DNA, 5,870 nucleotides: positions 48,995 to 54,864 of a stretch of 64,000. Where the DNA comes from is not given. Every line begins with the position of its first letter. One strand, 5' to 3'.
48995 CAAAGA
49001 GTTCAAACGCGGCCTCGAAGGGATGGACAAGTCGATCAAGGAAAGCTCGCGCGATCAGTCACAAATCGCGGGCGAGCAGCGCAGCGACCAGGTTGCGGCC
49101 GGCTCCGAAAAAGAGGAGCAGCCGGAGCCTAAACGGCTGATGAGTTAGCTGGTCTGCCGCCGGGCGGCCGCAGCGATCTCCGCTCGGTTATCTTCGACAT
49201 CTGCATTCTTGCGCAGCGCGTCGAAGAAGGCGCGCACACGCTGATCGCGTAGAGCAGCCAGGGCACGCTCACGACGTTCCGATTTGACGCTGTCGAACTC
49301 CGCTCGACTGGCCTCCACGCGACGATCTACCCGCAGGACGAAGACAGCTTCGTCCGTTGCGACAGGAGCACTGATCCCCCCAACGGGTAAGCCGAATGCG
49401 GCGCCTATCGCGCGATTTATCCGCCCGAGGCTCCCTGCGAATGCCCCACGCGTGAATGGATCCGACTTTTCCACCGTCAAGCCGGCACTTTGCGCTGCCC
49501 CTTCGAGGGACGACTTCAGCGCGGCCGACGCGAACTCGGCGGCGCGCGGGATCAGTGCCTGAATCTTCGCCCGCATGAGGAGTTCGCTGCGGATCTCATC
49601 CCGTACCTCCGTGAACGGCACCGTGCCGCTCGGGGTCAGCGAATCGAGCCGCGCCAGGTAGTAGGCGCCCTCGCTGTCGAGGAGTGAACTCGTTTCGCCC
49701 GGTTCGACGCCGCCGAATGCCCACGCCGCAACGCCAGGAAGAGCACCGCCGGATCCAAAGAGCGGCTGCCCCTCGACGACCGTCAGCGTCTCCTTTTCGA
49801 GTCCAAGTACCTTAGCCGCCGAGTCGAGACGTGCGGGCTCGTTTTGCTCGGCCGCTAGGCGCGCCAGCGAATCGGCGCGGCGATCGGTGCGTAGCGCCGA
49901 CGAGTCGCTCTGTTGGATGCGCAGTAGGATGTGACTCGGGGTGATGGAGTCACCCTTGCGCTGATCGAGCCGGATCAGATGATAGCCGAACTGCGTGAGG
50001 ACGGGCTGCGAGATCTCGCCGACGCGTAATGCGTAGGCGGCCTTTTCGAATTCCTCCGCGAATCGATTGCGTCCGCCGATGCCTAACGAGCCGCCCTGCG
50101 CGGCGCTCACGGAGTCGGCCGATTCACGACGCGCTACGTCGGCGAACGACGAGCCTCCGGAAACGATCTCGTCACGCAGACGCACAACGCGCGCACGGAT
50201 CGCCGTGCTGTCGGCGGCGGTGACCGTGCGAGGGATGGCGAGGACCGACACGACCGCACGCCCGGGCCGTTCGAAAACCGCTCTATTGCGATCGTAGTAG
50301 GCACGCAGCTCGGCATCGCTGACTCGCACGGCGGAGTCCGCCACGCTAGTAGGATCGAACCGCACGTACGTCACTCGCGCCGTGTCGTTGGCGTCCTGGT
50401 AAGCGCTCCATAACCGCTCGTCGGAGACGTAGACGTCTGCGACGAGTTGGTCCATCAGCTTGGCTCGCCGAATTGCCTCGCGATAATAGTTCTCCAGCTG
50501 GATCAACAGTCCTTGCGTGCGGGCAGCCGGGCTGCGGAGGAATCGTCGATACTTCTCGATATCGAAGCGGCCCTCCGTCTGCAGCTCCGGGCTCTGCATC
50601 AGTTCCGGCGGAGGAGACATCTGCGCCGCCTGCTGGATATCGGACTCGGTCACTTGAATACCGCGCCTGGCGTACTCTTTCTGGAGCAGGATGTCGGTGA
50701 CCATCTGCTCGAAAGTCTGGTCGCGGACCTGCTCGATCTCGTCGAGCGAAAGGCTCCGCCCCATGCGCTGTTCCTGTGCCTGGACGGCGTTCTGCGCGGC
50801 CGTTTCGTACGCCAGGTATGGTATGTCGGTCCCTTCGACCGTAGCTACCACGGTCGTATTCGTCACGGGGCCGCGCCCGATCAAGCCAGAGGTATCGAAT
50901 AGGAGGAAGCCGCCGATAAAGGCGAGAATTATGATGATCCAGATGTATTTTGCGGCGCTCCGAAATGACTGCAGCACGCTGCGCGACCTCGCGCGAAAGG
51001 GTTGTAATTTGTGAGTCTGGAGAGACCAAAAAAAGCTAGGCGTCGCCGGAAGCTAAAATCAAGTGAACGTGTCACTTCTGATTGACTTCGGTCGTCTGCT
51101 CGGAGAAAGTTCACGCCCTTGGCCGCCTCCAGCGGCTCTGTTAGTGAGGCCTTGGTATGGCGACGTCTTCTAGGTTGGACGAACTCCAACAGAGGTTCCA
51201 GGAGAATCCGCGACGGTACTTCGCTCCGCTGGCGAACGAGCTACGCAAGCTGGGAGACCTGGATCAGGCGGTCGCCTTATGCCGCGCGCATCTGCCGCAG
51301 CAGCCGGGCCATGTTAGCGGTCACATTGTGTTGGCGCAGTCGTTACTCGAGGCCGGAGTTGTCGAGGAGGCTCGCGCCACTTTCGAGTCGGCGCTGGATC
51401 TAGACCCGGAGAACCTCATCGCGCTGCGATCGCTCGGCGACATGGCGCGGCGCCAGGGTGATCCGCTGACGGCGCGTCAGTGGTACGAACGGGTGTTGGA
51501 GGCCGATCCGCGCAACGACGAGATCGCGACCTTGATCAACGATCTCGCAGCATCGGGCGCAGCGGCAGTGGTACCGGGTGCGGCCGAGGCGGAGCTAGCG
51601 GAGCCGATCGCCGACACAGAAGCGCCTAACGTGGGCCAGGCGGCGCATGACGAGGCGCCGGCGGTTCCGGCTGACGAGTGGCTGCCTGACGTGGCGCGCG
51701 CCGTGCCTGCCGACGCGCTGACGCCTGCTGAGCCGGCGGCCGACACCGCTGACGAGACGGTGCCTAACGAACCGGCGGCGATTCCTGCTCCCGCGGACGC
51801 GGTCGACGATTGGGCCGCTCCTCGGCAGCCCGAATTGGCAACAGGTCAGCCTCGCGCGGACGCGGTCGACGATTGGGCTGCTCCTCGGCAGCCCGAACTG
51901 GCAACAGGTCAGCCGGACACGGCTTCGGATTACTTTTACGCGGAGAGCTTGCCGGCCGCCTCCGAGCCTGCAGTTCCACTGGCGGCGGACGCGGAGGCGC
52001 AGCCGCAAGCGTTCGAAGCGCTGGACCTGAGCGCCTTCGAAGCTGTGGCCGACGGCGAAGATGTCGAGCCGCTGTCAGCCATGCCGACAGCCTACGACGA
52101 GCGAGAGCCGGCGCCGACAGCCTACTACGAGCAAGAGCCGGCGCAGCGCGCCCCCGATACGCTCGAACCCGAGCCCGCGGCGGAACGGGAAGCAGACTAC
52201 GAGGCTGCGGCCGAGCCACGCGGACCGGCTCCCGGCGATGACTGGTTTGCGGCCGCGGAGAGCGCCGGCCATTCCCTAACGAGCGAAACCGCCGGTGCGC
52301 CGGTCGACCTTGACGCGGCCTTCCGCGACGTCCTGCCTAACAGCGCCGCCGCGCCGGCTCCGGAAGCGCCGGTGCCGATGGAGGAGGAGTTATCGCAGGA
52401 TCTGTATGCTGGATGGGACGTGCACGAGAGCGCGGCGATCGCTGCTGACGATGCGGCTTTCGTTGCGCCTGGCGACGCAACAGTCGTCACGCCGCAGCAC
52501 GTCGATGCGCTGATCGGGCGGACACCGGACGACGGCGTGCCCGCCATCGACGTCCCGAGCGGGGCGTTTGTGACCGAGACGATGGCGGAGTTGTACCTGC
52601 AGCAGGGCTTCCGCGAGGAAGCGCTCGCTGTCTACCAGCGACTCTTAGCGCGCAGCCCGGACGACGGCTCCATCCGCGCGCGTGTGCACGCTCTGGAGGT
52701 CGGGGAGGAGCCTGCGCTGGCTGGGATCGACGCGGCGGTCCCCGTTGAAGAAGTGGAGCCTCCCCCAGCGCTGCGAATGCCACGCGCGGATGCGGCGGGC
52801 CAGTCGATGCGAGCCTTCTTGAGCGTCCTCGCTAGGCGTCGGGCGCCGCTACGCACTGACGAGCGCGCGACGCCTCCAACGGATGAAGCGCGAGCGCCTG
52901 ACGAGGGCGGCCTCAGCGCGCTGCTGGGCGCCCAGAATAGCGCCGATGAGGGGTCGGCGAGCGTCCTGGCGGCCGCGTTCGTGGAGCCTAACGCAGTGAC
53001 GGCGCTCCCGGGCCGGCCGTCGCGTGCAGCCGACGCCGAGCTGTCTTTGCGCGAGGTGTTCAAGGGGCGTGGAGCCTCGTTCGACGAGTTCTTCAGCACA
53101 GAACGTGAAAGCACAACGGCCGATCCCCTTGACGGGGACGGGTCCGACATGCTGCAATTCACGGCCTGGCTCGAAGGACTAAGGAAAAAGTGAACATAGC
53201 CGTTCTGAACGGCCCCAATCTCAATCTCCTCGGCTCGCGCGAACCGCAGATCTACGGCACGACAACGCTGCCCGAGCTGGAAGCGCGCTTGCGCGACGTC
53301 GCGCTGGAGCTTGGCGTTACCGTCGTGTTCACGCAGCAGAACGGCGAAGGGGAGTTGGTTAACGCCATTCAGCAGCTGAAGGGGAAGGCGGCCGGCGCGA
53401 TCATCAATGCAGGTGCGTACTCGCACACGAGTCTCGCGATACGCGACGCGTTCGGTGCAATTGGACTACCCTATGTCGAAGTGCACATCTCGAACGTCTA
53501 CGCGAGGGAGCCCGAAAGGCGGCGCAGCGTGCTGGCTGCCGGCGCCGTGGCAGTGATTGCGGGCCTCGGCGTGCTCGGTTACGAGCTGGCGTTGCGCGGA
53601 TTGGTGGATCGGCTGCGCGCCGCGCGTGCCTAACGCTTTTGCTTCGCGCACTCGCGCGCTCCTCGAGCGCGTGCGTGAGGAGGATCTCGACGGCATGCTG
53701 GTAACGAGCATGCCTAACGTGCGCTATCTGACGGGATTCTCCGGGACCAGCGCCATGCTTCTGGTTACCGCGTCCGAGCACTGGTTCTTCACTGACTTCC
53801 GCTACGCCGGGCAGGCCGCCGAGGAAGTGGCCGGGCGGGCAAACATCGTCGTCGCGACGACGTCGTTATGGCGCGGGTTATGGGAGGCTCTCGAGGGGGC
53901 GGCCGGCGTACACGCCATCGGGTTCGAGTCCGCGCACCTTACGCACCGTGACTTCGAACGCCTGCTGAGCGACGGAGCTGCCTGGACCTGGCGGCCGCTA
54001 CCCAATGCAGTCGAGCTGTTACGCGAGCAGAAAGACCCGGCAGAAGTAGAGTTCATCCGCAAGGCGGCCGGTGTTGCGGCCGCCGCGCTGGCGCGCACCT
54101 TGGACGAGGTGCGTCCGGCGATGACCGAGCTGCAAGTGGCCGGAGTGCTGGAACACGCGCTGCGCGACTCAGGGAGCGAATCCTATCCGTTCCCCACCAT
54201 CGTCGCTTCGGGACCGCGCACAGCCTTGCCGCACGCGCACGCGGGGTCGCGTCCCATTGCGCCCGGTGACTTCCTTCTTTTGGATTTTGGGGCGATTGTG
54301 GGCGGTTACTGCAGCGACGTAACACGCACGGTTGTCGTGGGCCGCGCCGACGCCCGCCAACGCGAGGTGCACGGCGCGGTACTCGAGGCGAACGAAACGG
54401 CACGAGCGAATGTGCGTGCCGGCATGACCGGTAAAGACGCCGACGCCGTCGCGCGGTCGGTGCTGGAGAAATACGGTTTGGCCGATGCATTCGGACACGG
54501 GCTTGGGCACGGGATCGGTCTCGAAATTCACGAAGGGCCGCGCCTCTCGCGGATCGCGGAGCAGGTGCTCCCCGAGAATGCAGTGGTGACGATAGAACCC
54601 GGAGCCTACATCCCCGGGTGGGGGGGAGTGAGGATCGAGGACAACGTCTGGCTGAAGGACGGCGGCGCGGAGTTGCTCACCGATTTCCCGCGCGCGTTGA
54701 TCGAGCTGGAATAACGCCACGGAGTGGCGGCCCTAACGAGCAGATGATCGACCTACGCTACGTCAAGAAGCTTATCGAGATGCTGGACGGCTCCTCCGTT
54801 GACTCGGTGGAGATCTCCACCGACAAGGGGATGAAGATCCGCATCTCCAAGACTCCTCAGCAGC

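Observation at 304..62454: Hyper-abundant dispersed octamer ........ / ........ (about one core per 0.6 kb), written through genes in every reading frame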

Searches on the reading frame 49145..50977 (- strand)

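Call 29: search_protein_families(library=pfam, proteins=[window:49145-50977:-], max_evalue=0.00001)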
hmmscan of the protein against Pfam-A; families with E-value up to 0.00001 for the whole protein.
window:49145-50977:- (610 aa): 5 families
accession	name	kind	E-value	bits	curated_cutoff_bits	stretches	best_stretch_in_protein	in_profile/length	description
PF13145.12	Rotamase_2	-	3.3e-34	118.7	27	3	219-346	1-114/121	PPIC-type PPIASE domain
PF13623.11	SurA_N_2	-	5.2e-27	94.9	28.5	1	2-147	1-145/145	SurA-like N-terminal domain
PF00639.27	Rotamase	-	2.1e-25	89.9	21.7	1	248-338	6-96/97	PPIC-type PPIASE domain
PF13624.11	SurA_N_3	-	1.1e-22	81.1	27.2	1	1-155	1-146/162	SurA-like N-terminal domain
PF13616.12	Rotamase_3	-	1.6e-21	77.5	22.5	1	240-340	15-115/116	PPIC-type PPIASE domain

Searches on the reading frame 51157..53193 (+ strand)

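Call 29: search_protein_families(library=pfam, proteins=[window:51157-53193:+], max_evalue=0.00001)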
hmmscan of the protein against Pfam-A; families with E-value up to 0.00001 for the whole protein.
window:51157-53193:+ (678 aa): 13 families
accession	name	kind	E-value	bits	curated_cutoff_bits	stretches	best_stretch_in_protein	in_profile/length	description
PF13428.12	TPR_14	-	1.1e-16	60.1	23.5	0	475-508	6-39/44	Tetratricopeptide repeat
PF13432.12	TPR_16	-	4.5e-16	59.4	32.7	1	59-120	3-64/65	Tetratricopeptide repeat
PF07719.23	TPR_2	-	4.9e-16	57.9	27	0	89-120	3-34/34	Tetratricopeptide repeat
PF14559.12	TPR_19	-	7.5e-13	49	25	0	31-92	3-63/68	Tetratricopeptide repeat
PF13176.12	TPR_7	-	1.9e-11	43.5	27.9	0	476-504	5-33/36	Tetratricopeptide repeat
PF13424.12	TPR_12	-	9.8e-11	42.1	30.1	1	59-117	9-75/77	Tetratricopeptide repeat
PF13181.12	TPR_8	-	8.3e-10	38.5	25.7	0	93-120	7-34/34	Tetratricopeptide repeat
PF13414.12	TPR_11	-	1.5e-09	37.8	26.8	0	63-95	4-36/42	TPR repeat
PF00515.34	TPR_1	-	1.6e-09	37.6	27.8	0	89-120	3-34/34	Tetratricopeptide repeat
PF23914.1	TPR_CcmH_CycH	-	8.9e-07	29.3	42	0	5-126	10-126/158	Cytochrome c-type biogenesis protein H TPR domain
PF07721.20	TPR_4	-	1.1e-06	29.1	27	0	55-77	3-25/26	Tetratricopeptide repeat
PF13174.12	TPR_6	-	2.1e-06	28.4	26.3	0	476-502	6-32/33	Tetratricopeptide repeat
PF13431.12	TPR_17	-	5.6e-06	26.7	24.4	0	76-108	2-34/34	Tetratricopeptide repeat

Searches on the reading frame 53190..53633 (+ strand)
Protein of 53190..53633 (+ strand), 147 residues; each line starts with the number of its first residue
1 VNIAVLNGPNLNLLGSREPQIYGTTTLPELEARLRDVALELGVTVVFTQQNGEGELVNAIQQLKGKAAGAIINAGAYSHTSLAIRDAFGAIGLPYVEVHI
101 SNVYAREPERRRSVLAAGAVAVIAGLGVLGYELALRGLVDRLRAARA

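Call 29: search_protein_families(library=pfam, proteins=[window:53190-53633:+], max_evalue=0.00001)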
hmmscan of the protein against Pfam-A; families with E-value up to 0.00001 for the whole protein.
window:53190-53633:+ (147 aa): 1 family
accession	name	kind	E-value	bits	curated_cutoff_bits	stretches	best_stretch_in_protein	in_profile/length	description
PF01220.24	DHquinase_II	-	4.5e-52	175.9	23.3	1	2-138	1-137/138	Dehydroquinase class II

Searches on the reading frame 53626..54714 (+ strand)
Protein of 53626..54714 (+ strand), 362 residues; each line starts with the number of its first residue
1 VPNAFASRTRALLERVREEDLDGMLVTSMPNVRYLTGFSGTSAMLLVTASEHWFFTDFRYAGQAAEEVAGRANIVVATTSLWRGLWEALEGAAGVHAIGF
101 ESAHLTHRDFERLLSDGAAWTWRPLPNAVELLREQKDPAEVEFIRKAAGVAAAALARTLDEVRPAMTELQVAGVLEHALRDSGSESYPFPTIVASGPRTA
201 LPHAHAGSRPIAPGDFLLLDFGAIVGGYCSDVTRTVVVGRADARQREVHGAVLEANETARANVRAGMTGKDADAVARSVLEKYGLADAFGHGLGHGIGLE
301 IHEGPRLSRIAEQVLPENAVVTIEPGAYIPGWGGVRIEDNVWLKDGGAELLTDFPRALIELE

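Call 29: search_protein_families(library=pfam, proteins=[window:53626-54714:+], max_evalue=0.00001)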
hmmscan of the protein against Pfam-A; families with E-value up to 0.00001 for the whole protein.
window:53626-54714:+ (362 aa): 2 families
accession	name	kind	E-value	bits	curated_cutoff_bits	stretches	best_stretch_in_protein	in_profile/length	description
PF00557.29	Peptidase_M24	-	6.4e-69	232.3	23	1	143-344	2-207/208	Metallopeptidase family M24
PF01321.24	Creatinase_N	-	3e-20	73.5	22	1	8-134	1-127/128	Creatinase/Prolidase N-terminal domain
